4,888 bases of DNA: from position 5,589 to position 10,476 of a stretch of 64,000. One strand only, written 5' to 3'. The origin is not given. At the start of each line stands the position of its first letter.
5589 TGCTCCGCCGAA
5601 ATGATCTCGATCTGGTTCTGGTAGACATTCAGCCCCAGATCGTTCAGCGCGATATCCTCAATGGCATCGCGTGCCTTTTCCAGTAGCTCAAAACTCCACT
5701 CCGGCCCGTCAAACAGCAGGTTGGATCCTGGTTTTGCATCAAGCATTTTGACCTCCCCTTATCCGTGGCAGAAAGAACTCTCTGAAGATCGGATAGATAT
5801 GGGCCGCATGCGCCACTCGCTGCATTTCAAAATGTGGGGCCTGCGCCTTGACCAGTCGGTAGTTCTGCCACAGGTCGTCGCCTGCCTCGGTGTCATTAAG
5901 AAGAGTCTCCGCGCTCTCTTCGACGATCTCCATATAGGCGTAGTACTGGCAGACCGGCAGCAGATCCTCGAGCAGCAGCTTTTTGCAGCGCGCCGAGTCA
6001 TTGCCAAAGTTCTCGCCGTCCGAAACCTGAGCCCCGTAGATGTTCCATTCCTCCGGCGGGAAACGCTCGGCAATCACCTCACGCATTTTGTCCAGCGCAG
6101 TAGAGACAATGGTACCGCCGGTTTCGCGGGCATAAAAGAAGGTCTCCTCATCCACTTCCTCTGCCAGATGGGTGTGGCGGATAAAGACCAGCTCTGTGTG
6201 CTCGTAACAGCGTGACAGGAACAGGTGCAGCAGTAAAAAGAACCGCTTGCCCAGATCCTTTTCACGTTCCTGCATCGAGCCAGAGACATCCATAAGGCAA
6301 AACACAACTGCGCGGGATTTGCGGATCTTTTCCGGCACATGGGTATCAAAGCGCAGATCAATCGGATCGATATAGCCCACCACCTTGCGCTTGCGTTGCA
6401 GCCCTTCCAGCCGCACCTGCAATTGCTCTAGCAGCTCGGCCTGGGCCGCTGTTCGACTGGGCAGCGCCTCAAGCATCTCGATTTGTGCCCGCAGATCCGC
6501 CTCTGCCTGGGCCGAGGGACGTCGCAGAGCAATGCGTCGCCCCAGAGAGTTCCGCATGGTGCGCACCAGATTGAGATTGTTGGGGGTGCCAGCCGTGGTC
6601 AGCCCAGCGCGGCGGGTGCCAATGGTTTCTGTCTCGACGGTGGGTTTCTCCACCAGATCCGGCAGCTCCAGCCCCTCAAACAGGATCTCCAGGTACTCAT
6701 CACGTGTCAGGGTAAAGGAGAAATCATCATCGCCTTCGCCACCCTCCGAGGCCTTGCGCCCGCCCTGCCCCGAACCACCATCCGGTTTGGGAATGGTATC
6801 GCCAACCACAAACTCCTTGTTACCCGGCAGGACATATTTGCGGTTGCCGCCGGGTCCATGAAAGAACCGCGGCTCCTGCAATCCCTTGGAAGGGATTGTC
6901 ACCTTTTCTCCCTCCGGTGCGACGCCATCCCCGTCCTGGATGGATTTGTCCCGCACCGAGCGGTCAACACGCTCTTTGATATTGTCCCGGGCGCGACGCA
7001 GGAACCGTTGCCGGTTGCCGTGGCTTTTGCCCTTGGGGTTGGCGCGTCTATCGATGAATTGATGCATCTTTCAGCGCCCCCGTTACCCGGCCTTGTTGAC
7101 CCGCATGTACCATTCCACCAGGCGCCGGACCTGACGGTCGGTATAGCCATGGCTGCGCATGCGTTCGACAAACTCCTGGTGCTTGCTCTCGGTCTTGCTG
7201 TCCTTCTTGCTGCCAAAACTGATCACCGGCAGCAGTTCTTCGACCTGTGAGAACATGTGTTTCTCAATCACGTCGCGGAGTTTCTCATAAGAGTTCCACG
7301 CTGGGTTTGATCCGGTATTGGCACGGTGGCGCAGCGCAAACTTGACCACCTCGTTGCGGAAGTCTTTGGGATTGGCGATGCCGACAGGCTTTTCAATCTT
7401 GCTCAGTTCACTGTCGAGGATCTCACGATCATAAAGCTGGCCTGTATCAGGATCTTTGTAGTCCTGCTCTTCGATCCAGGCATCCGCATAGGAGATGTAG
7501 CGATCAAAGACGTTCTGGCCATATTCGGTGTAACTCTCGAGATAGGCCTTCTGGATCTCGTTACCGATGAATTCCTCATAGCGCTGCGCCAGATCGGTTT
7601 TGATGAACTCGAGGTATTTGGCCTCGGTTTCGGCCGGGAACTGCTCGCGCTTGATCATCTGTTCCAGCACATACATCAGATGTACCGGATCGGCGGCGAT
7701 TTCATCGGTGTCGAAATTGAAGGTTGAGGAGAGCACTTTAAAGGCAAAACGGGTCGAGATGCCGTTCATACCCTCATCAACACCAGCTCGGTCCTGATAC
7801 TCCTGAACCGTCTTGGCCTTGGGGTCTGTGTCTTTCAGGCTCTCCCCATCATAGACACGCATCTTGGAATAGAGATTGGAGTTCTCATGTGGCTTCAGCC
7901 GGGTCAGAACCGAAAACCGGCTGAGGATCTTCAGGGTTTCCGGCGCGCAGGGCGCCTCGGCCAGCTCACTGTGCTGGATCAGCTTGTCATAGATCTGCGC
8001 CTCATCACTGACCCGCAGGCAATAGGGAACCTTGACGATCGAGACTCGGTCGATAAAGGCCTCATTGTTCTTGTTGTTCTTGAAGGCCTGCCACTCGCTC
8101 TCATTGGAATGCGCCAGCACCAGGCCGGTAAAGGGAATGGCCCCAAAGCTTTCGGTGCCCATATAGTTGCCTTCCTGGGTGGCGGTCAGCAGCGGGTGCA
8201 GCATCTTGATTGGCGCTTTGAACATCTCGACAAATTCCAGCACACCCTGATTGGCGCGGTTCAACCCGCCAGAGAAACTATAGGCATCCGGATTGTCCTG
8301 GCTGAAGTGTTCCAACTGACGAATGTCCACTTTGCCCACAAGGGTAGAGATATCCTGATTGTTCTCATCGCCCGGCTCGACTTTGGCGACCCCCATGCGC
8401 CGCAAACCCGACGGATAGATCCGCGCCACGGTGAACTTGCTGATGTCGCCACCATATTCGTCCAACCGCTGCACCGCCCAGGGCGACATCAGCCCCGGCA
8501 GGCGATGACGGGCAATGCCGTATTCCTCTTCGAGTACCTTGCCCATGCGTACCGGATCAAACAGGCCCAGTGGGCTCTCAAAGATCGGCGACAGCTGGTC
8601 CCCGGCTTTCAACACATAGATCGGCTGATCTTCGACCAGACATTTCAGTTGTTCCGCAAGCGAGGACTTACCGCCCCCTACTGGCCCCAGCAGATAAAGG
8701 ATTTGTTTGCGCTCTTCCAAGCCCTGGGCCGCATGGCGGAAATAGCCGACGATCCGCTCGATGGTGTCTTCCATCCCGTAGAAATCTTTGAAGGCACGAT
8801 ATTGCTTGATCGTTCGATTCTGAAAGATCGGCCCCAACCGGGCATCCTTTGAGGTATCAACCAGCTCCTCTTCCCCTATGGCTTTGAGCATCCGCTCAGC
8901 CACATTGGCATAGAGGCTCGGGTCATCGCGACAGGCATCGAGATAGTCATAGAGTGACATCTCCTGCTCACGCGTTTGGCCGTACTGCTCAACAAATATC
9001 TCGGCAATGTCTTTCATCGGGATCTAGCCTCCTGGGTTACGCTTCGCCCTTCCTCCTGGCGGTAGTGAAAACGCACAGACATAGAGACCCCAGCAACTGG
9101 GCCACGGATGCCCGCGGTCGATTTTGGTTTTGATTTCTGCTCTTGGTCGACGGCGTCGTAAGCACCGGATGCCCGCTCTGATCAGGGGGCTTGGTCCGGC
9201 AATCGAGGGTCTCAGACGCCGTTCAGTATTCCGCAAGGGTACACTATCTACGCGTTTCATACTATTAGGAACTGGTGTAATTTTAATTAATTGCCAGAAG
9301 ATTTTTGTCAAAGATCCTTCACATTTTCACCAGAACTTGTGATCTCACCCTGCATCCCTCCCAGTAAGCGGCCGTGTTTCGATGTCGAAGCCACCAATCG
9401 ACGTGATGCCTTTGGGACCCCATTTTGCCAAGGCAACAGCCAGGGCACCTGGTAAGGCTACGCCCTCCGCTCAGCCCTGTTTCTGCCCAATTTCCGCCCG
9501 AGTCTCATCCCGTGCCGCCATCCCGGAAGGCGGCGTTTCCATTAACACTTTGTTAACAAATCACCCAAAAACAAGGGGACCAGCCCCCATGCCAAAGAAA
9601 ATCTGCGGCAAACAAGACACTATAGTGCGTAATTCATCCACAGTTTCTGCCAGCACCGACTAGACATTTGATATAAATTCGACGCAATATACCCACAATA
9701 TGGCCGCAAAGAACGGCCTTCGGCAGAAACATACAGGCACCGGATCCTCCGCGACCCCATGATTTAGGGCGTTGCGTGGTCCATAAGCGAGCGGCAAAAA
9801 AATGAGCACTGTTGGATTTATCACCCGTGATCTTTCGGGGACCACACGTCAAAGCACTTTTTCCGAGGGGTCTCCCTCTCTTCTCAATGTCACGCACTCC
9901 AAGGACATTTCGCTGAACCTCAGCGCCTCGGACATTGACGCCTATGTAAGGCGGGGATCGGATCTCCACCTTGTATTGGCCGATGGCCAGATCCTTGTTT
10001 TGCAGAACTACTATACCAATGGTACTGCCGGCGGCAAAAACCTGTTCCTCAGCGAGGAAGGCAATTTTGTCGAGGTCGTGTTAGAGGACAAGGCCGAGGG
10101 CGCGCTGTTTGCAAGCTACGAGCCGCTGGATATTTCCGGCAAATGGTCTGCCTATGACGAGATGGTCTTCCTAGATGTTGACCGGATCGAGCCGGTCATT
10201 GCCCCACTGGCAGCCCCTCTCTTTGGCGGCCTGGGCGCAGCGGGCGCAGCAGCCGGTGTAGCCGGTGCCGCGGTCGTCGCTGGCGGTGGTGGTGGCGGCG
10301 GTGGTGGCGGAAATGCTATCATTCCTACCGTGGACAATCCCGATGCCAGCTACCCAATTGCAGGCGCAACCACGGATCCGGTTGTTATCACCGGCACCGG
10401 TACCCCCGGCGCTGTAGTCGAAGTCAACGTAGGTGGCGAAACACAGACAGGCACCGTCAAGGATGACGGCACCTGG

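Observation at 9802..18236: LapA-like T1SS adhesin cassette that pairs with a secreted trypsin-like protease instead of LapG/LapD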

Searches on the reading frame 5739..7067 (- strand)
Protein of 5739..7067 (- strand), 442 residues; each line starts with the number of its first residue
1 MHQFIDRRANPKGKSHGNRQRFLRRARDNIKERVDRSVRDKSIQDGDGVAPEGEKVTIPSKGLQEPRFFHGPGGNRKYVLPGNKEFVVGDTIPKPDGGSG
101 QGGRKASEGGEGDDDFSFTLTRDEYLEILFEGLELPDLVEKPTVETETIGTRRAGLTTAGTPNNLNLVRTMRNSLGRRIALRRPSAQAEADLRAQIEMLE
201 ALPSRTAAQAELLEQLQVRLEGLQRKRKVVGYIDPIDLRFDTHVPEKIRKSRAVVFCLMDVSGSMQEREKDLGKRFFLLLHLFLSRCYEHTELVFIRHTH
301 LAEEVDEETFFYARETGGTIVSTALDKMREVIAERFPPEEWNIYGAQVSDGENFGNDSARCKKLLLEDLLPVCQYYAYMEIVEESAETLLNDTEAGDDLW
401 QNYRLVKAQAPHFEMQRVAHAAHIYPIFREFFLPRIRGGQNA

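Call 35: search_protein_families(library=pfam, proteins=[window:5739-7067:-], max_evalue=0.001)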
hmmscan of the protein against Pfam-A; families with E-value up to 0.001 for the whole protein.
window:5739-7067:- (442 aa): 1 family
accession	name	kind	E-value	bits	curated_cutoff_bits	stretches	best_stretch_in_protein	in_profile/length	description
PF04285.18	DUF444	-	3.3e-154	514.4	27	1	3-432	1-415/418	Protein of unknown function (DUF444)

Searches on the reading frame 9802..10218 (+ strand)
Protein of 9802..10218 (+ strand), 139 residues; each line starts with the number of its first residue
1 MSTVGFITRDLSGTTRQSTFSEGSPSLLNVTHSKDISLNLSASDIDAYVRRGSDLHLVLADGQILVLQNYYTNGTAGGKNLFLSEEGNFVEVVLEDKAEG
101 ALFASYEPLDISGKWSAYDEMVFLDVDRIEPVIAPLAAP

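Call 56: search_dna_similar(query=window:9802-10218:+, collection=plasmids, mode=protein, max_evalue=0.0001, max_rows=40)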
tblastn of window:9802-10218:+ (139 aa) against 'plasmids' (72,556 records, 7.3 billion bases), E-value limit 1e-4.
No match.

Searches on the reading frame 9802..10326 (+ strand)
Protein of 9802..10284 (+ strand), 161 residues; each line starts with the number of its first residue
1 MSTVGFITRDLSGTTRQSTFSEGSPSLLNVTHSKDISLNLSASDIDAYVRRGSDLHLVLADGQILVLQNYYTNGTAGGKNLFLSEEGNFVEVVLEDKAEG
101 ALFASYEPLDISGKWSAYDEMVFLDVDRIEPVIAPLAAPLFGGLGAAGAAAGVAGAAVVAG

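Call 25: find_homologous_proteins(query=window:9802-10284:+, max_evalue=0.001)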
Query seq(161 aa) (161 aa): 10 proteins with E <= 0.001 among 2267 candidates.
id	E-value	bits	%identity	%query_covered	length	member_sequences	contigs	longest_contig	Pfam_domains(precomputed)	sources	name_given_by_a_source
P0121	1.6e-86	306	90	86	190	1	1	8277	PF22783.2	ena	-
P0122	1.1e-67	245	70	88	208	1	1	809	PF22783.2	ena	-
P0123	7.4e-58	213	61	99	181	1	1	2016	PF22783.2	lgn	-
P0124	2.9e-57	211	62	86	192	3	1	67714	PF22783.2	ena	-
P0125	5.5e-56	207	63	91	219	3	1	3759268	PF22783.2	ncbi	ncbi:BapA prefix-like domain-containing protein [Phaeobacter sp. BS34]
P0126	1.6e-46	176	92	59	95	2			PF22783.2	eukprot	eukprot:CAMPEP_0197236692 /NCGR_PEP_ID=MMETSP1429-20130617/3724_1 /TAXON_ID=49237 /ORGANISM="Chaetoc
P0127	1.0e-38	151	51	91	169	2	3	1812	PF22783.2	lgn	-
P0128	9.1e-35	138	81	52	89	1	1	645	PF22783.2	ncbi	-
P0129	2.2e-26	111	97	37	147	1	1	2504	-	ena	-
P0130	6.0e-25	106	83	32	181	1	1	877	PF03702.21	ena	-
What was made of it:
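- Tried and rejected: Adhesin N-terminus search of the 5.8-billion-protein index (call 25).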

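Call 48: predict_structure(alignment_id=A2)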
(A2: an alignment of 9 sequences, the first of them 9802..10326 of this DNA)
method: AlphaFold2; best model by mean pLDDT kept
length: 175 residues; sequences in the alignment: 9
mean_pLDDT: 55.7   pTM: 0.54
mean pLDDT of the five models: 55.7, 49.2, 47.0, 46.2, 37.3
residues with pLDDT >= 90: 10; 70-90: 65; 50-70: 13; < 50: 87
segments of 3 or more residues with pLDDT < 50: 90-175
pLDDT, mean of each block of 10 residues (from residue 1): 78 81 81 82 80 88 90 72 60 38 34 35 34 28 25 25 27 33
secondary structure, 60 per line:
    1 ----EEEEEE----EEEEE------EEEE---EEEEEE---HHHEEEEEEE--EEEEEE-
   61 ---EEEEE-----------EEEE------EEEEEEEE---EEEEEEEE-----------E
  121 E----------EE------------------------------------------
elements in order: E5-10 E15-19 E26-29 E33-38 E45-51 E54-59 E64-68 E80-83 E90-97 E101-108
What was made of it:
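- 9802..10182 (+): N-terminal module, residues 1-127. It is a BapA_N prefix-like beta-sandwich and a candidate periplasmic plug or retention domain. The AF2 model has pLDDT about 80 for residues 1-88 and is all-beta (call 48).
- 10183..10311 (+): Linker, residues 128-170: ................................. followed by G10. It comprises an invariant R-[IV]-E-P-V-x-A-P-L motif, a hydrophobic Ala/Gly stretch containing AAAG, and poly-Gly. It is a candidate channel-spanning segment and cleavage region. AF2 predicts it disordered (call 48).
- On LapA-like, LapG/LapD-controlled adhesin system: A beta-rich module is modelled for residues 1-88 (pLDDT about 80), with a disordered linker after it (call 48).
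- Tried and rejected: Only residues 1-88 were modelled confidently (call 48).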

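Call 50: search_solved_structures(query=A2, max_evalue=10, show_alignments=2)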
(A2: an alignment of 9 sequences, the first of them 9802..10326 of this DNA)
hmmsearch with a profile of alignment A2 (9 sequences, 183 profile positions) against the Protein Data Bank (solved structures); distinct sequences matched with E-value up to 10: 0.

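Call 51: fold_search(model_id=the predicted structure, library=pdb)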
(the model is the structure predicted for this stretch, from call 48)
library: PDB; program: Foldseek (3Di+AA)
matches with E <= 10: 652; with E <= 0.001: 0
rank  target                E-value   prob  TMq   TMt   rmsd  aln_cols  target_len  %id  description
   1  9p6c_A                8.7e-02  0.96  0.24  0.26   3.3        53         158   17  RTX domain block V of adenylate cyclase toxin with mutations D1533N, A1542N, D1560N, S1569N, D1587N, H1598N, H1608N (released 2025-12-24)
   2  5d5m_E                1.1e-01  0.07  0.12  0.11  16.2       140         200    8  Structure of human MR1-5-OP-RU in complex with human MAIT M33.64 TCR (released 2016-01-27)
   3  5d7j_G                1.3e-01  0.07  0.12  0.11  16.1       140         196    8  Structure of human MR1-5-OP-RU in complex with human MAIT M33.64(Y95alphaF) TCR (released 2016-01-27)
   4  6pud_D                1.4e-01  0.07  0.12  0.11  15.9       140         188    8  Structure of human MAIT A-F7 TCR in complex with human MR1-5'OH-Pentyl-5-OP-U (released 2020-02-19)
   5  4pjd_G                1.6e-01  0.06  0.12  0.11  16.3       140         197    8  Structure of human MR1-5-OP-RU in complex with human MAIT C-C10 TCR (released 2014-07-02)
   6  6puc_G                1.6e-01  0.06  0.12  0.11  16.2       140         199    8  Structure of human MAIT A-F7 TCR in complex with human MR1-5-OP-RU (released 2020-02-19)
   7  5d7j_A                1.7e-01  0.06  0.12  0.11  16.2       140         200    8  Structure of human MR1-5-OP-RU in complex with human MAIT M33.64(Y95alphaF) TCR (released 2016-01-27)
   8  6puf_G                1.7e-01  0.06  0.12  0.11  16.2       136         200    7  Structure of human MAIT A-F7 TCR in complex with human MR1-5'D-5-OP-RU (released 2020-02-19)
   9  4pjh_G                1.7e-01  0.06  0.12  0.11  16.1       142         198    8  Structure of human MR1-Ac-6-FP in complex with human MAIT B-G8 TCR (released 2014-07-02)
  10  6pud_G                1.9e-01  0.06  0.12  0.11  16.2       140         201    8  Structure of human MAIT A-F7 TCR in complex with human MR1-5'OH-Pentyl-5-OP-U (released 2020-02-19)
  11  4dzb_A                2.0e-01  0.06  0.12  0.11  16.2       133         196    8  Mucosal-associated invariant T cell receptor, Valpha7.2Jalpha33-Vbeta2 (released 2012-03-28)
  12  6puh_D                2.1e-01  0.06  0.12  0.11  16.0       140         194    8  Structure of human MAIT A-F7 TCR in complex with human MR1-Ribityl-less (released 2020-02-19)
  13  6pum_G                2.2e-01  0.06  0.12  0.11  16.2       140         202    8  Structure of human MAIT A-F7 TCR in complex with human MR1-2'D-5-OP-RU (released 2020-02-19)
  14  9o08_D                2.3e-01  0.06  0.12  0.11  16.1       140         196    8  Structure of human MAIT A-F7 TCR in complex with human MR1-lumichrome (released 2025-11-19)
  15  4pji_E                2.5e-01  0.06  0.12  0.11  16.2       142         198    8  Structure of human MR1-Ac-6-FP in complex with human MAIT C-C10 TCR (released 2014-07-02)
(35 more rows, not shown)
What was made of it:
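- Tried and rejected: PDB searches for the N-terminal module (calls 50, 51).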

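Call 92: find_related_loci(query=A5, collection=metagenome_contigs, flank=10000)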
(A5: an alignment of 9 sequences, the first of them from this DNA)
Query A5 (152 aa) in metagenome_contigs; peptide patterns used: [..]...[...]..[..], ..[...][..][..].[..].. (x = any residue, [..] = any of these).
376 stretches matched a pattern; 26 encode a relative of the query (tblastn E <= 1e-3); 26 distinct loci.
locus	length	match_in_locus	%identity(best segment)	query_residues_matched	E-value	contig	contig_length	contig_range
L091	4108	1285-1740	97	1-152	7e-98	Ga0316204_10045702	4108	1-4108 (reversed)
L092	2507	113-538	70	1-141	3e-71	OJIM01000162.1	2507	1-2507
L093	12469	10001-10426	68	1-141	2e-69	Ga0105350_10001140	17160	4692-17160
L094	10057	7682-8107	68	1-141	2e-69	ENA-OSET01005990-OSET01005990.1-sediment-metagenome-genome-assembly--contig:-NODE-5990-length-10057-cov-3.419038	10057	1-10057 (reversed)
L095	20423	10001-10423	70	1-141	1e-67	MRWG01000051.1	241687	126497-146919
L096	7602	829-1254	68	1-141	1e-67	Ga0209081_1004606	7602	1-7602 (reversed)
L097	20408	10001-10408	67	1-136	1e-65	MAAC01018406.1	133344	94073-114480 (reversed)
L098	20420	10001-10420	67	1-140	1e-64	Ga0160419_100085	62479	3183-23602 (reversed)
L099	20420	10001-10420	69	1-140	2e-64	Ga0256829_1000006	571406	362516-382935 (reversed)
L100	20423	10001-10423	65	1-141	6e-63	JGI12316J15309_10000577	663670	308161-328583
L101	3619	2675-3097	65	1-141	1e-62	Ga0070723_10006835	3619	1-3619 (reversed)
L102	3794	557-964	64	1-136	1e-61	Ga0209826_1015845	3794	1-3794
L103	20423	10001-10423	67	1-141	1e-61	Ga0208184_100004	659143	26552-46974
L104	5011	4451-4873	61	1-141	8e-59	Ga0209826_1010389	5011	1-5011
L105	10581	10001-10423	55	1-141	3e-49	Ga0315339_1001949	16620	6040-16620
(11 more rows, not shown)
